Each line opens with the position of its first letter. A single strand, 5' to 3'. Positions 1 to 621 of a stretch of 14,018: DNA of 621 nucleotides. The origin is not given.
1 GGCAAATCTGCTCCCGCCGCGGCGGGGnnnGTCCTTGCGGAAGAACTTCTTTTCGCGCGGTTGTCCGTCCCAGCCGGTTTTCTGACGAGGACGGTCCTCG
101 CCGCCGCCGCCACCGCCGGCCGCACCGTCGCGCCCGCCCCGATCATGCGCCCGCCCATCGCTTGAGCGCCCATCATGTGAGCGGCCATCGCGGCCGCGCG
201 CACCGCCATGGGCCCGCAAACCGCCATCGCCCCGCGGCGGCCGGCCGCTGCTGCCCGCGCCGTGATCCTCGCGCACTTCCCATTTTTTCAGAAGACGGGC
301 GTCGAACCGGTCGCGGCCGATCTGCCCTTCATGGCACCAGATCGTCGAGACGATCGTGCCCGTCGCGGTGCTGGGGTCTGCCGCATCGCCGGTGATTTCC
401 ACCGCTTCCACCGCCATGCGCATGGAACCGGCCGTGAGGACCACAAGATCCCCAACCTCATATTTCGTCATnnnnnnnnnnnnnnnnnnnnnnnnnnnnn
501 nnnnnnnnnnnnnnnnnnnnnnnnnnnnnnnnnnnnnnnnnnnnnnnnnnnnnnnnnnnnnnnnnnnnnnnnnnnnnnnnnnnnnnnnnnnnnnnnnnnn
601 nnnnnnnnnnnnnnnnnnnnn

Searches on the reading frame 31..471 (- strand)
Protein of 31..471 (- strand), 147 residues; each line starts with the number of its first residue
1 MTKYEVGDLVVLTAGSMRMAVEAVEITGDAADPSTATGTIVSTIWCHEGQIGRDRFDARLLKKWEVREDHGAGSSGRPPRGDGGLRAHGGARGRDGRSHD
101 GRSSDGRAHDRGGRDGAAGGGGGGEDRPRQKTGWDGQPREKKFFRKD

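Call 9: search_protein_families(library=pfam, proteins=[window:31-471:-], max_evalue=1)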
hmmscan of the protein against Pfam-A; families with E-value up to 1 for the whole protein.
seq(147 aa): 0 families

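Call 10: search_protein_families(library=ncbifam, proteins=[window:31-471:-], max_evalue=1)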
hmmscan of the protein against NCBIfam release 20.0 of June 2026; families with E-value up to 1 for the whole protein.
seq(147 aa): 0 families

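Call 33: find_related_loci(query=window:31-471:-, collection=metagenome_contigs, flank=2500)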
Query window:31-471:- (147 aa) in metagenome_contigs; peptide patterns used: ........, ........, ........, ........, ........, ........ (x = any residue, [..] = any of these).
600 stretches matched a pattern, but none encodes a relative of the query by tblastn (E <= 1e-3).
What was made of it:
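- Tried and rejected: A metagenome scan with the downstream protein gave 0 (call 33).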

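Call 34: find_homologous_proteins(query=window:31-471:-, max_evalue=1e-10)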
Query window:31-471:- (147 aa): 442 proteins with E <= 1e-10 among 968 candidates; the best 120 are listed.
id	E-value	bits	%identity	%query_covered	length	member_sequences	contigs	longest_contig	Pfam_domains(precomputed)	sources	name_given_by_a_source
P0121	8.2e-90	317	99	100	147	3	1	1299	-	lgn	-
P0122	2.1e-33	134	56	100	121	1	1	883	-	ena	-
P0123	1.4e-30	124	56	100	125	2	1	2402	-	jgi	jgi:uncharacterized protein YodC (DUF2158 family)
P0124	9.6e-30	122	49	100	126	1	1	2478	-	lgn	-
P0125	8.5e-29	119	54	100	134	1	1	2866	-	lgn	-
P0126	2.7e-27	114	54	100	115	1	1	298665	-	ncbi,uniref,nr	ncbi:hypothetical protein [Oceanicella sp. SM1341]|uniref:hypothetical protein n=1 Tax=Oceanicella s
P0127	2.8e-27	114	54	98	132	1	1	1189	-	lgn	-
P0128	6.3e-27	113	52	100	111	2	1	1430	-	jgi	jgi:hypothetical protein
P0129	2.2e-26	111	52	100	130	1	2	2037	-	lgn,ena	-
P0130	5.1e-26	110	51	100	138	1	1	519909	-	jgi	jgi:hypothetical protein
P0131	1.2e-25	108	51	100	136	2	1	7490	-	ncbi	-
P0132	1.7e-25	108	52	100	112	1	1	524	-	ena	-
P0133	1.7e-25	108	52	100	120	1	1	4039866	-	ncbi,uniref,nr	ncbi:hypothetical protein FDP22_07105 [Paroceanicella profunda]|uniref:DUF2158 domain-containing pro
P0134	2.4e-25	107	51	100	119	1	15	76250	-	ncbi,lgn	-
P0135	2.9e-25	107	48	98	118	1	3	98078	-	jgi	jgi:uncharacterized protein YodC (DUF2158 family)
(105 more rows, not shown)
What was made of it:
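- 28..471 (-): Downstream 147-aa gene (YodC/DUF2158-like according to JGI names for homologues). Homologues (call 34).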

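Call 35: find_encoding_contigs(protein=P0121, flank=6000, max_places=10)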
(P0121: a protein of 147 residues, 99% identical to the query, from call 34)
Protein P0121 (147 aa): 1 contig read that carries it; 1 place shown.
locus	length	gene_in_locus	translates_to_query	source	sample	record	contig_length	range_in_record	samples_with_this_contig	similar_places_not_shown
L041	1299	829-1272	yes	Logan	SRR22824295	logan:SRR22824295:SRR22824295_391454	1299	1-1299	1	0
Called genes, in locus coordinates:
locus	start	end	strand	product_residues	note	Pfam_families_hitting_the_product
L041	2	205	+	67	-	?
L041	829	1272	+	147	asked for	-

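Call 36: list_cluster_members(proteins=[P0121, P0002])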
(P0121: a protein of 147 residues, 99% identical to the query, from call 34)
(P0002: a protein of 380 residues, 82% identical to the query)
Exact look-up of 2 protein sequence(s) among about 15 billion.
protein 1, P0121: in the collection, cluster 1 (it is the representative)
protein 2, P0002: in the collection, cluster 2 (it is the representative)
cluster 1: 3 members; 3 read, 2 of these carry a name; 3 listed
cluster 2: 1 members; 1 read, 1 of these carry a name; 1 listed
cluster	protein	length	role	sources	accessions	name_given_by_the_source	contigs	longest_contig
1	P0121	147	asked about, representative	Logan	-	-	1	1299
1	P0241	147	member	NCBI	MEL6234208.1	MAG: hypothetical protein AAFR46_07345 [Pseudomonadota bacterium]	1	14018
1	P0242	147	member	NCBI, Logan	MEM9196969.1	MAG: hypothetical protein AAGD12_03870 [Pseudomonadota bacterium]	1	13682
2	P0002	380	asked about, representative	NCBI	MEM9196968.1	MAG: slipin family protein [Pseudomonadota bacterium]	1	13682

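Call 69: search_protein_families(library=padloc, proteins=[window:31-471:-], max_evalue=0.01)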
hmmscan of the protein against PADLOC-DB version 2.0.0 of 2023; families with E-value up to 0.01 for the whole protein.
window:31-471:- (147 aa): 0 families
